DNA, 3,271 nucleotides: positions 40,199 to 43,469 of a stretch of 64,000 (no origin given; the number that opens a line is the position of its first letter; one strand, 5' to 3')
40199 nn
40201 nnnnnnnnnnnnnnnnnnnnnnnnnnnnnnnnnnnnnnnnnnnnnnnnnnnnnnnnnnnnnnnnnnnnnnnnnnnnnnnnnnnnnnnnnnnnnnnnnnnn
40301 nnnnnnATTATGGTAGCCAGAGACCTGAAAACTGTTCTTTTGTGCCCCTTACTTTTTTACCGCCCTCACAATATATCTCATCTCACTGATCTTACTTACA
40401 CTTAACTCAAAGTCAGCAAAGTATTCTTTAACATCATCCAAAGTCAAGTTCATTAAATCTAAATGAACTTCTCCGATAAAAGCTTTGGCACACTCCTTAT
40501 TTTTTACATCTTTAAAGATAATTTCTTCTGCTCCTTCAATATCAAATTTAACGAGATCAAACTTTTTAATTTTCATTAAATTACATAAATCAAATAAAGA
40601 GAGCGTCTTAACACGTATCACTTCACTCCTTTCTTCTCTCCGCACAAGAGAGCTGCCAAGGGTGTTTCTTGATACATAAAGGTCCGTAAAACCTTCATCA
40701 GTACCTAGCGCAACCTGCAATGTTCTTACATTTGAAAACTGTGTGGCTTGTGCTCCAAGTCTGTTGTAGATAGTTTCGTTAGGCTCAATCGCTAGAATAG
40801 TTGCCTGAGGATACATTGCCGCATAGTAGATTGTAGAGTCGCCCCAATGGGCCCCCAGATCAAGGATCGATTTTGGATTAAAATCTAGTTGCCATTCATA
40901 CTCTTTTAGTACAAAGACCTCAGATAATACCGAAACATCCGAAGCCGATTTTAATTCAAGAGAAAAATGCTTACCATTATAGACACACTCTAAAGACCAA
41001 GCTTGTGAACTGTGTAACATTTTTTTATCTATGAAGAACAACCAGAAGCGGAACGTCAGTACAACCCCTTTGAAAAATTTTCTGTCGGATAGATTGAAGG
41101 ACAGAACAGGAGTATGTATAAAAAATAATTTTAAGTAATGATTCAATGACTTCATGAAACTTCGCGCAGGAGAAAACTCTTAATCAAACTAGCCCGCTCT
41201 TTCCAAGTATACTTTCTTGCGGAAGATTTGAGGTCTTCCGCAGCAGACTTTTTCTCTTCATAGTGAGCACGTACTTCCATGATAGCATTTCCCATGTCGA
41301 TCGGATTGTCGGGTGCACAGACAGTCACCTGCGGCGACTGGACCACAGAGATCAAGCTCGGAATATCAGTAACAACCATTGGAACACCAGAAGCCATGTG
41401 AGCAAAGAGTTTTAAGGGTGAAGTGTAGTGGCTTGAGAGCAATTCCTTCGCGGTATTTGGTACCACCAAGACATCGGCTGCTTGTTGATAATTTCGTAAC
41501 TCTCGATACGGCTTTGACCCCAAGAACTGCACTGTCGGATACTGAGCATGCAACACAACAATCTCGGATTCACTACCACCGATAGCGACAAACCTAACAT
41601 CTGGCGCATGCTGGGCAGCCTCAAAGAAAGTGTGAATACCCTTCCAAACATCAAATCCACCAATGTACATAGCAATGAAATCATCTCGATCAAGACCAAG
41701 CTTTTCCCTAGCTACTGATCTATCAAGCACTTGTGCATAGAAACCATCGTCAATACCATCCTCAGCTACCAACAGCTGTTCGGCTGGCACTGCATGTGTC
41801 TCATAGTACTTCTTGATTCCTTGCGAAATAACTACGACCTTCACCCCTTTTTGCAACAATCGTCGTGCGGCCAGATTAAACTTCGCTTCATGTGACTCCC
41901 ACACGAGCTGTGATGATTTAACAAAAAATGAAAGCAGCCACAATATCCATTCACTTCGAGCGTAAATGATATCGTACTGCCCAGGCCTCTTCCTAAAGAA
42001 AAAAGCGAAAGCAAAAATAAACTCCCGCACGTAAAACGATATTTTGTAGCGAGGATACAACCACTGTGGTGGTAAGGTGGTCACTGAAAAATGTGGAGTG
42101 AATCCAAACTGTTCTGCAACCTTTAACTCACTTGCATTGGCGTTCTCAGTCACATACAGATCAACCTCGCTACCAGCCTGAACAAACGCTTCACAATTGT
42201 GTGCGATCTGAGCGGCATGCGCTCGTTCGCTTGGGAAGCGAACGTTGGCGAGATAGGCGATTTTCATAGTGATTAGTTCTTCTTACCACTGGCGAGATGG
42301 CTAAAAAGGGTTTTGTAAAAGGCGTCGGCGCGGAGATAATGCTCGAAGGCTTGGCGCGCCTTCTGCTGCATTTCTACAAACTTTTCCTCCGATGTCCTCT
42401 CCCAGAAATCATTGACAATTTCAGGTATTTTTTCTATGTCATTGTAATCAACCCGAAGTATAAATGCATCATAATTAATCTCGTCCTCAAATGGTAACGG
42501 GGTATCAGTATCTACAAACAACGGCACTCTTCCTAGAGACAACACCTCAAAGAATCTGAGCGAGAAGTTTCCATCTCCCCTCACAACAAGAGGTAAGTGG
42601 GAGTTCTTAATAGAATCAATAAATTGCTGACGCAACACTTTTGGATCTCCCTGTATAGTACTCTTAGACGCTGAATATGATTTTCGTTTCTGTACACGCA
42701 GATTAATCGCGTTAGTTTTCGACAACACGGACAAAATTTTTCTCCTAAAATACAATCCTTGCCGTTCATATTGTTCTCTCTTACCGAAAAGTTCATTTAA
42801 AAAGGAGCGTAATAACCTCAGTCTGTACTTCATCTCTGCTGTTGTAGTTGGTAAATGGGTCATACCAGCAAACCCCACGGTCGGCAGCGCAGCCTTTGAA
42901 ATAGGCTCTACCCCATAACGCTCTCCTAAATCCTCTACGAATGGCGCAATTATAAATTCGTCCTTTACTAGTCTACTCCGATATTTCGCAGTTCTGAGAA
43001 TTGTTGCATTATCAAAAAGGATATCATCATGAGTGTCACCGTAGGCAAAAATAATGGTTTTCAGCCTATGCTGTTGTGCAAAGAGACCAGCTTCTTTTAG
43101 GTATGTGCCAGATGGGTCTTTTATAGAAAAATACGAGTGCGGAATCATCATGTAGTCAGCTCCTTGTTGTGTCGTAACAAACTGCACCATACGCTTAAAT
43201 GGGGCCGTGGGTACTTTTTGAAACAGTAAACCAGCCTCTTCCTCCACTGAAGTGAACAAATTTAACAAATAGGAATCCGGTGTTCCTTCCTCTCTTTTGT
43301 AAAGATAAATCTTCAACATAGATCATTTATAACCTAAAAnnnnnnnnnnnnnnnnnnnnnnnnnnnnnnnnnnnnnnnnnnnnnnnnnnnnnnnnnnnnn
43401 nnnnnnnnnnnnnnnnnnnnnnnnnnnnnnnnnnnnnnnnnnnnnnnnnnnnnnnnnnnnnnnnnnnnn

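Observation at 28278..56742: ~28-kb glycan locus with 9 glycosyltransferases and 7 methyltransferases around a Gmd / C-methyltransferase / cupin-isomerase / SDR core: predicted heavily methylated branched 6-deoxyhexose glycan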

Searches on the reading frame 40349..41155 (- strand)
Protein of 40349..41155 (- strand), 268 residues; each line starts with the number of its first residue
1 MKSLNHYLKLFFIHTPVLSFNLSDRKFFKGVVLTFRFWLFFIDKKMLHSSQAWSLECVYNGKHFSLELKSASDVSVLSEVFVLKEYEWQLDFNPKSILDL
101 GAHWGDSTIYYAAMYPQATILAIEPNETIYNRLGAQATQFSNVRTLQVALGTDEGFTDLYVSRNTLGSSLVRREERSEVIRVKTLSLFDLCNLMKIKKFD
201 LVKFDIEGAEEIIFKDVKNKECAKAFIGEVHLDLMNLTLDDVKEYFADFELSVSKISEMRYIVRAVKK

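Call 4: search_protein_families(library=pfam, proteins=[window:40349-41155:-], max_evalue=0.001)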
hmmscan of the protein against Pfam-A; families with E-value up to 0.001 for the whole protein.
window:40349-41155:- (268 aa): 1 family
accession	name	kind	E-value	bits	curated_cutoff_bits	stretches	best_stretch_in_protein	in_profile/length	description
PF05050.19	Methyltransf_21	-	2e-11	44.7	22.7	1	99-220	1-137/173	Methyltransferase FkbM domain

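Call 54: search_protein_families(library=ncbifam, proteins=[window:40349-41155:-], max_evalue=0.00001)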
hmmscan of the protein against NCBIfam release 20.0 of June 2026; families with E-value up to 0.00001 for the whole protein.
window:40349-41155:- (268 aa): 1 family
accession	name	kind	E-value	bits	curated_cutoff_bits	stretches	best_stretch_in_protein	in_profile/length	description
TIGR01444.1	fkbM_fam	subfamily_domain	2.5e-21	76.6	37.7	1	97-231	2-143/143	FkbM family methyltransferase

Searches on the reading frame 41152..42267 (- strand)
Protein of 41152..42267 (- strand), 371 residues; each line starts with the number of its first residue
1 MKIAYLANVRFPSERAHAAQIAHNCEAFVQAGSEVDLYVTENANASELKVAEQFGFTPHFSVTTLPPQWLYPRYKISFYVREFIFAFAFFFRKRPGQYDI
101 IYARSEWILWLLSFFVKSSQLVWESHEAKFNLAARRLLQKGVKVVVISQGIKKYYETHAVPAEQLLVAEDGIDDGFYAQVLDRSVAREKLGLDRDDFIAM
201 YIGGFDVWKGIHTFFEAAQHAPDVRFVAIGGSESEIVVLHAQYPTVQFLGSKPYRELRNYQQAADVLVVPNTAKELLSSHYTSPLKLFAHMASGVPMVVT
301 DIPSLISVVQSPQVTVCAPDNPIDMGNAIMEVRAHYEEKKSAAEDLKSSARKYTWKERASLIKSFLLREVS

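Call 4: search_protein_families(library=pfam, proteins=[window:41152-42267:-], max_evalue=0.001)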
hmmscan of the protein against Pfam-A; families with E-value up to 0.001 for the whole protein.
window:41152-42267:- (371 aa): 5 families
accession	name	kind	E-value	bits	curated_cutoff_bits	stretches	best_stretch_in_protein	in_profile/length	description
PF13692.12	Glyco_trans_1_4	-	9.5e-15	55.5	27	1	198-331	3-138/142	Glycosyl transferases group 1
PF00534.26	Glycos_transf_1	-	1.7e-13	50.9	26.4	1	184-340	3-163/172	Glycosyl transferases group 1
PF13439.12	Glyco_transf_4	-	9.1e-07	29.5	28.5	1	23-174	10-168/170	Glycosyltransferase Family 4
PF13524.12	Glyco_trans_1_2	-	3.2e-05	24.4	25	1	213-361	4-141/144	Glycosyl transferase-like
PF13579.12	Glyco_trans_4_4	-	0.00012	22.8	29.7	0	19-167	5-154/158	Glycosyl transferase 4-like domain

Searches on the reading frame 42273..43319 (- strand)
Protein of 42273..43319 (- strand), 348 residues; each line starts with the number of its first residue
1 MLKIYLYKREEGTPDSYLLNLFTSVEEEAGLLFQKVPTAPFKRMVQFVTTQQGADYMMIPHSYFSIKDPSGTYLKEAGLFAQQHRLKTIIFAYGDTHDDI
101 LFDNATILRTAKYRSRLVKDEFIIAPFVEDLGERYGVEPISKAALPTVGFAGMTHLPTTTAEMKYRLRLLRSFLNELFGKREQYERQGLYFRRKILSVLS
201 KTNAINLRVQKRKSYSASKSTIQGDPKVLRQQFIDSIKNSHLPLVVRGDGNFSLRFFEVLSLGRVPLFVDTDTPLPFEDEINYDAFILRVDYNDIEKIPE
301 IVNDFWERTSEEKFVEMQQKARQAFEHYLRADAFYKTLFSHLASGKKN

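Call 4: search_protein_families(library=pfam, proteins=[window:42273-43319:-], max_evalue=0.001)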
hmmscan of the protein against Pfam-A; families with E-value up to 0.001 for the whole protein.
window:42273-43319:- (348 aa): 1 family
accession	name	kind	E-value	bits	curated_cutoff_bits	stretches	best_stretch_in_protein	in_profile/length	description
PF03016.20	Exostosin_GT47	-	7.8e-13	48.8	33.4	1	183-304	183-292/293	Exostosin GT47 domain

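Call 54: search_protein_families(library=ncbifam, proteins=[window:42273-43319:-], max_evalue=0.00001)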
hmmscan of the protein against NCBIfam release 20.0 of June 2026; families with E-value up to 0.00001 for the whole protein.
window:42273-43319:- (348 aa): 0 families
